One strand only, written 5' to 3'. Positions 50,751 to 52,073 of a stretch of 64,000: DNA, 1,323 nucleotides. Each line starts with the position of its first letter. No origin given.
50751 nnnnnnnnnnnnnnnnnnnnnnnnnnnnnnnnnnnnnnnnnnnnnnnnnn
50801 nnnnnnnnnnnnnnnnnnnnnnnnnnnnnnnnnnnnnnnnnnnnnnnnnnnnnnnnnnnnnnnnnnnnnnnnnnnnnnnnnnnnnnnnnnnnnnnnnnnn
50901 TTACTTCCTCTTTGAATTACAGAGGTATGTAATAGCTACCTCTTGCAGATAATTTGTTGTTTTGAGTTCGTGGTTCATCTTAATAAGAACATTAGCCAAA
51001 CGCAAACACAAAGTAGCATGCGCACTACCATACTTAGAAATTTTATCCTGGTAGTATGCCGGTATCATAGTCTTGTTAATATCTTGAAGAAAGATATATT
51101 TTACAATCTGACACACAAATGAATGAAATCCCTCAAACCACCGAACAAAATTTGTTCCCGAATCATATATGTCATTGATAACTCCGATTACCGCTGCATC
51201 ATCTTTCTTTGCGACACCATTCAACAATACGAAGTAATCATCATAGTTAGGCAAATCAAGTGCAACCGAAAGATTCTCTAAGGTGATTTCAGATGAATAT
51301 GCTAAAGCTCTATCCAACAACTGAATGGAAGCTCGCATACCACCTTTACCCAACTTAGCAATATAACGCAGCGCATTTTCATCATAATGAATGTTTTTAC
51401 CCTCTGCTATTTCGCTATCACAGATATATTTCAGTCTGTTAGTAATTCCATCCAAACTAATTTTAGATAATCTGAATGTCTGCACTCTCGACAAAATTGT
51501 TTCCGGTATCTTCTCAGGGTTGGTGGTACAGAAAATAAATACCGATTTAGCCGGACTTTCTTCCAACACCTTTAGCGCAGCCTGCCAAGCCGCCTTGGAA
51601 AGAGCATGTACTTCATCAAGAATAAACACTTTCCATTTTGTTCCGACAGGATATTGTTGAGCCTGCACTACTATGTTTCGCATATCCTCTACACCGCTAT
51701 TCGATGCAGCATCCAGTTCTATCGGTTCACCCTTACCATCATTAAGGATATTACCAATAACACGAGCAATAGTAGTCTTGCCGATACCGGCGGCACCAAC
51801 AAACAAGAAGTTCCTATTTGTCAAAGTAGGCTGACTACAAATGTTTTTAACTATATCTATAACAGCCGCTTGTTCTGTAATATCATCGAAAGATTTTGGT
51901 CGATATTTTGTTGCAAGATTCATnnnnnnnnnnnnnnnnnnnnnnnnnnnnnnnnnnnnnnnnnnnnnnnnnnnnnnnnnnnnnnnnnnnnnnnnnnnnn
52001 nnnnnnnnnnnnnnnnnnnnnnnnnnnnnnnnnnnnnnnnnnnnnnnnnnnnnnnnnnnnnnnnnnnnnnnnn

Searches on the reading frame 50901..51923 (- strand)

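Call 56: search_protein_families(library=pfam, proteins=[window:50901-51923:-], max_evalue=0.001)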
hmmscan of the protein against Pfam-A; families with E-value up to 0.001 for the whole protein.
window:50901-51923:- (340 aa): 8 families
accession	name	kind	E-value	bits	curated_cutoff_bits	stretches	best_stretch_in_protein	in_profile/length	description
PF13177.12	DNA_pol3_delta2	-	3.9e-19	69.6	27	1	76-155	81-160/161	DNA polymerase III, delta subunit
PF00004.35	AAA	-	3.4e-10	40.9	21.2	1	40-149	2-125/131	ATPase family associated with various cellular activities (AAA)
PF22608.2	DNAX_ATPase_lid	-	2.6e-07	30.8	27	1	171-211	8-48/49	DNA polymerase III clamp loader subunit, ATPase lid domain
PF04851.21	ResIII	-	1.1e-05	25.8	22.5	0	86-121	115-151/164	Type III restriction enzyme, res subunit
PF13173.12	AAA_14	-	0.00015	22.2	27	1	37-136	3-100/129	AAA domain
PF05496.18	RuvB_N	-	0.00016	21.9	27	1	8-115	2-103/159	Holliday junction DNA helicase RuvB P-loop domain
PF13401.12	AAA_22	-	0.00018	22.3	27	0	43-126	12-117/130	AAA domain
PF13604.12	AAA_30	-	0.00084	19.6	27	0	37-129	19-121/191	AAA domain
